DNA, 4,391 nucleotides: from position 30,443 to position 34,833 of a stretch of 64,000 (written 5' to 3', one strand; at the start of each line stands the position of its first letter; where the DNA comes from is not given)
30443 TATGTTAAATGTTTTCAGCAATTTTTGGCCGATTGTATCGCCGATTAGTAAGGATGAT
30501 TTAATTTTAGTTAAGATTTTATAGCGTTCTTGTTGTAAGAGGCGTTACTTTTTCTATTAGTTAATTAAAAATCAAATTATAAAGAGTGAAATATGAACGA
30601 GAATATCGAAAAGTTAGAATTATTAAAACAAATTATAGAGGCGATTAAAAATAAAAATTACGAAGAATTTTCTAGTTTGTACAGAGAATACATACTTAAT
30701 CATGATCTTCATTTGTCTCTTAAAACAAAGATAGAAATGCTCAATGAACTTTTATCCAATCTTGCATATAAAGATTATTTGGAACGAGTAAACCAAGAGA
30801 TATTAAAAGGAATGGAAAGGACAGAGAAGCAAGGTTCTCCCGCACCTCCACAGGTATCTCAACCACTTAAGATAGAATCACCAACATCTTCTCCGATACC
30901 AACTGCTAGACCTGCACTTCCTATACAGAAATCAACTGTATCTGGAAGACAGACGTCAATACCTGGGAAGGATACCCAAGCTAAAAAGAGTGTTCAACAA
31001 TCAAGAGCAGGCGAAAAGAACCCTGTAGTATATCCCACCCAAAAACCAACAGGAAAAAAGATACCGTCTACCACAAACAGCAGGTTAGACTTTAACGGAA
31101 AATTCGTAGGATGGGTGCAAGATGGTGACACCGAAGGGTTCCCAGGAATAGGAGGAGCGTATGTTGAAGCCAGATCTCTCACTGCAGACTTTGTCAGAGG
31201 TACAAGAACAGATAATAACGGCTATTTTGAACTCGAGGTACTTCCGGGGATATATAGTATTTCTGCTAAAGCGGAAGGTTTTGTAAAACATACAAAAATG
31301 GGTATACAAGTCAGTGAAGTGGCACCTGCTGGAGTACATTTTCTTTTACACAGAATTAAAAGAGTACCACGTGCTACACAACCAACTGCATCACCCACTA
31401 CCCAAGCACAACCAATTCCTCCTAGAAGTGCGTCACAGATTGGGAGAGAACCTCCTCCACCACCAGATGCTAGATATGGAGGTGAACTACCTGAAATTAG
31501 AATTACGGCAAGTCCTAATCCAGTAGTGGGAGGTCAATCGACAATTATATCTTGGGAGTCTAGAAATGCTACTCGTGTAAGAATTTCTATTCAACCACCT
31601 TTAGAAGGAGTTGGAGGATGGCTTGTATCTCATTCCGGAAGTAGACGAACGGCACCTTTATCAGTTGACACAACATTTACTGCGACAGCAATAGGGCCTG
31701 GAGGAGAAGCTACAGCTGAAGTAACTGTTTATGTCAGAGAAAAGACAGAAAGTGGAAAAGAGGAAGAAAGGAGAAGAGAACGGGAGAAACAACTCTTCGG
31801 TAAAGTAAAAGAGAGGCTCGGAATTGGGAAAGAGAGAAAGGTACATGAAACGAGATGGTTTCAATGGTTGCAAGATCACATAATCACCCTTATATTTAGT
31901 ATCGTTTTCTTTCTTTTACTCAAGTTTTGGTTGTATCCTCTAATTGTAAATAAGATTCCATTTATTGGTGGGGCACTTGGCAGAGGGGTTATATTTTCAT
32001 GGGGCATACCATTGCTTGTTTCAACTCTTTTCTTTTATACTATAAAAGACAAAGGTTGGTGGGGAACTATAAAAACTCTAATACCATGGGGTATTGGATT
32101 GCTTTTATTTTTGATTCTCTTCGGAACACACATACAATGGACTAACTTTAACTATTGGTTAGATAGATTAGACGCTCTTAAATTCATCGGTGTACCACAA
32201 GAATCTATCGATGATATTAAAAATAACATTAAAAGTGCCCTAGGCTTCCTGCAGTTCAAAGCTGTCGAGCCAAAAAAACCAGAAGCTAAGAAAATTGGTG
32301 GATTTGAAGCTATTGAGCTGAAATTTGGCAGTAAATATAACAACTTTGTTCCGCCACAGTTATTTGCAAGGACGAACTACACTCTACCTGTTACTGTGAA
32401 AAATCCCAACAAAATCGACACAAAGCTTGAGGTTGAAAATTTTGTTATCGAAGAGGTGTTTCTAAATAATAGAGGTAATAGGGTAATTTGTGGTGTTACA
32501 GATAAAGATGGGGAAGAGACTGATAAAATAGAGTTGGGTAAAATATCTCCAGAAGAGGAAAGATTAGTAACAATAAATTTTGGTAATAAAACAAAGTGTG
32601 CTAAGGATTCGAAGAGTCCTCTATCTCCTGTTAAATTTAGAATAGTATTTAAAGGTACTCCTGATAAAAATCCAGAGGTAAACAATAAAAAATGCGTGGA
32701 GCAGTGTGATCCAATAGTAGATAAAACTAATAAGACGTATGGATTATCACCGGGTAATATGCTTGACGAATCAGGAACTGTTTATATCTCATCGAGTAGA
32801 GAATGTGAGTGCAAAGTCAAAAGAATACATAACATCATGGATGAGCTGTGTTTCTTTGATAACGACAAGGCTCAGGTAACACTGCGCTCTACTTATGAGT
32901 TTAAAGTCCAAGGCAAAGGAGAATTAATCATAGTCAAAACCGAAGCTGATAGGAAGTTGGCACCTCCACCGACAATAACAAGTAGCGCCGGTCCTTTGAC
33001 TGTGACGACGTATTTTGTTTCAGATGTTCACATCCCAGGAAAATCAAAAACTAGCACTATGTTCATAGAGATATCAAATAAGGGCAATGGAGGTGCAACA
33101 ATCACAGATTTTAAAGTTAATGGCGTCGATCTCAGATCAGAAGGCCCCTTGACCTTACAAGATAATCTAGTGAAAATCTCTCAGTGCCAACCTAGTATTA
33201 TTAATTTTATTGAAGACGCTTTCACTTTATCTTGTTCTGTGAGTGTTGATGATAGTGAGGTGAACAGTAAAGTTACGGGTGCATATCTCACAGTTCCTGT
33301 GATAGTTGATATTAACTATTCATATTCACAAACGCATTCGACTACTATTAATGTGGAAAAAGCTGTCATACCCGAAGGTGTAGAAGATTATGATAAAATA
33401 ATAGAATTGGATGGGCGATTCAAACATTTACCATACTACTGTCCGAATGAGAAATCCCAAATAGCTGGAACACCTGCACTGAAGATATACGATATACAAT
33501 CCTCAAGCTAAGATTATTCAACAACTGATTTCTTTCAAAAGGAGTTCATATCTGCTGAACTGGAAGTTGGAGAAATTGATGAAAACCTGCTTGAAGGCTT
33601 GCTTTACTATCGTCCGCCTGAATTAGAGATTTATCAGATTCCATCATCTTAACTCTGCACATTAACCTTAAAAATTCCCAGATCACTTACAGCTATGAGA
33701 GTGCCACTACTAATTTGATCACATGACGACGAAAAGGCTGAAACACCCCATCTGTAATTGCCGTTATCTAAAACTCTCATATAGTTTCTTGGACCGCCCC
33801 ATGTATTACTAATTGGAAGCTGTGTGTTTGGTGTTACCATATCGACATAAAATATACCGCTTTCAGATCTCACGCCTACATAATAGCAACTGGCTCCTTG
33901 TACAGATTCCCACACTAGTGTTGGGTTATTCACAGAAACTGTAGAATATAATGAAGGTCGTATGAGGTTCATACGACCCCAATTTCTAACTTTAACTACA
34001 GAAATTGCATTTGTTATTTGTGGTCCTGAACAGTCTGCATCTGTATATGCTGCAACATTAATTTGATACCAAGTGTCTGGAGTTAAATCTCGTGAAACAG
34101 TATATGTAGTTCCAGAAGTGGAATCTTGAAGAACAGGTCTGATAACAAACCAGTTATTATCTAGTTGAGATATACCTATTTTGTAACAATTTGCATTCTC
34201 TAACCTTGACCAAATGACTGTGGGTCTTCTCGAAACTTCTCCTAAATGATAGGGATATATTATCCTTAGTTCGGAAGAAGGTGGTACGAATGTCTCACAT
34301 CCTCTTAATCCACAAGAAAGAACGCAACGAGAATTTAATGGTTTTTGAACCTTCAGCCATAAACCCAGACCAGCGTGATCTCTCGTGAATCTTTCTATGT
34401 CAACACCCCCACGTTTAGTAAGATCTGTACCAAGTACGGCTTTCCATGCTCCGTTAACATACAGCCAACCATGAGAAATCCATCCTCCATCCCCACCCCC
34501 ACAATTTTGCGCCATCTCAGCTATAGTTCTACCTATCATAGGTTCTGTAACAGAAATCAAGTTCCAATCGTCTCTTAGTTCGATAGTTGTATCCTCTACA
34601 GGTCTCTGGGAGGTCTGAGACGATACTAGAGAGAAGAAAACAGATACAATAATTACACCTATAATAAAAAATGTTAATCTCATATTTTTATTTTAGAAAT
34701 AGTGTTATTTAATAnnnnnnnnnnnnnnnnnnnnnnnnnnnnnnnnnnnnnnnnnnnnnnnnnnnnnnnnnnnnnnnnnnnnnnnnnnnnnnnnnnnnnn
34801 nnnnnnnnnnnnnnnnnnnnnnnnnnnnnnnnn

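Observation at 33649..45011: Oversized type IV pilus-like operon: one ATPase, one platform protein and about 12 pilin-like genes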

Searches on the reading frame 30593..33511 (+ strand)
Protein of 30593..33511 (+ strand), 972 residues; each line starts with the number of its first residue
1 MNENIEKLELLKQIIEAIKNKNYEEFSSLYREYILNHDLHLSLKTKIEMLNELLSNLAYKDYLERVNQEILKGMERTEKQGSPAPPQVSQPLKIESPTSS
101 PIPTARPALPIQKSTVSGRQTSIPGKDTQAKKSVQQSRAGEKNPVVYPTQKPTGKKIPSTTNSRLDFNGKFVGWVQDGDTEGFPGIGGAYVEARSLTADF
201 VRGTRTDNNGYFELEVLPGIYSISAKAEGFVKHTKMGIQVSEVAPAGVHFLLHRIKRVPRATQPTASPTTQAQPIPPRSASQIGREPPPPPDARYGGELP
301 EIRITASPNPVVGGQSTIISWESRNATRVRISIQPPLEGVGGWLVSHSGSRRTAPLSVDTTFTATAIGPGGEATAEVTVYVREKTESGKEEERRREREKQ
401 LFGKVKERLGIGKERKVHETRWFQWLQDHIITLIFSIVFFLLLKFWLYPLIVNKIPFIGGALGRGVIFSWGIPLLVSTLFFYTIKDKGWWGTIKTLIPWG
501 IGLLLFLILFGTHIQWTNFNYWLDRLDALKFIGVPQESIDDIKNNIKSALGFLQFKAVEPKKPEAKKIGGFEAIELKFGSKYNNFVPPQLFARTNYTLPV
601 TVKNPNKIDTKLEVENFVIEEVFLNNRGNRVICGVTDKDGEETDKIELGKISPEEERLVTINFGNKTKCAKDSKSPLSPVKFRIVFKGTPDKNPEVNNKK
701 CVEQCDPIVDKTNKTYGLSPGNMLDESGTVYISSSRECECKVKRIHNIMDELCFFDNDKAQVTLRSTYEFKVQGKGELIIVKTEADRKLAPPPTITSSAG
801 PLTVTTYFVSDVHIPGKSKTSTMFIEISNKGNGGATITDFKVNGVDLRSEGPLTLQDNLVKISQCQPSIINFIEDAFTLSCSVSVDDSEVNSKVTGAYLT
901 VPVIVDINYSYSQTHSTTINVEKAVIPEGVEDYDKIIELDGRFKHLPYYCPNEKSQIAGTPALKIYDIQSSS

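Call 4: search_protein_families(library=pfam, proteins=[window:30593-33511:+], max_evalue=0.1)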
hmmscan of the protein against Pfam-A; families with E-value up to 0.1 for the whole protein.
window:30593-33511:+ (972 aa): 3 families
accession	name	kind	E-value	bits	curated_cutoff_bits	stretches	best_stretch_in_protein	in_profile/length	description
PF13620.12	CarboxypepD_reg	-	4.5e-09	37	32.3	1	185-252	13-81/82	Carboxypeptidase regulatory-like domain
PF13715.12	CarbopepD_reg_2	-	0.016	15.7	32.2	1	202-235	26-60/88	CarboxypepD_reg-like domain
PF17210.9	SdrD_B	-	0.09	13.4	29.7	0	181-229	19-68/112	SdrD B-like domain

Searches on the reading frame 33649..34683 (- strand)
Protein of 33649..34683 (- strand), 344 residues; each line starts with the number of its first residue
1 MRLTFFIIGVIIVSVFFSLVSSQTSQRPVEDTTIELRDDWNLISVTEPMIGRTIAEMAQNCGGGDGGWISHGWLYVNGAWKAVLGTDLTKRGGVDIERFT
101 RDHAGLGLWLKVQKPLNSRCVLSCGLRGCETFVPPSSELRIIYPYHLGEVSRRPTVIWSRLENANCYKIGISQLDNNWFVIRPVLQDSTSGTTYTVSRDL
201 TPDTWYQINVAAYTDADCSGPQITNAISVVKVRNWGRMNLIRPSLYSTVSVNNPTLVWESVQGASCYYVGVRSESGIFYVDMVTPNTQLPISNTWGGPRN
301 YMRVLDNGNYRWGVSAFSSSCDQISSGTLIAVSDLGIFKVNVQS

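Call 4: search_protein_families(library=pfam, proteins=[window:33649-34683:-], max_evalue=0.1)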
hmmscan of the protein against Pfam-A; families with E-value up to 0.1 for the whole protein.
window:33649-34683:- (344 aa): 2 families
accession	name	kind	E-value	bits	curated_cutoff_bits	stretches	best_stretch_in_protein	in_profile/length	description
PF25059.1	FN3_DSCAM-DSCAML_C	-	0.00081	20.1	39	1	188-220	41-72/89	DSCAM/DSCAML C-terminal Fn3-like domain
PF00041.27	fn3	-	0.0018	18.9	25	1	167-216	32-72/84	Fibronectin type III domain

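Call 73: search_protein_families(library=ncbifam, proteins=[window:33649-34683:-], max_evalue=0.01)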
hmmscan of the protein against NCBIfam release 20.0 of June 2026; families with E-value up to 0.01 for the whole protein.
window:33649-34683:- (344 aa): 0 families
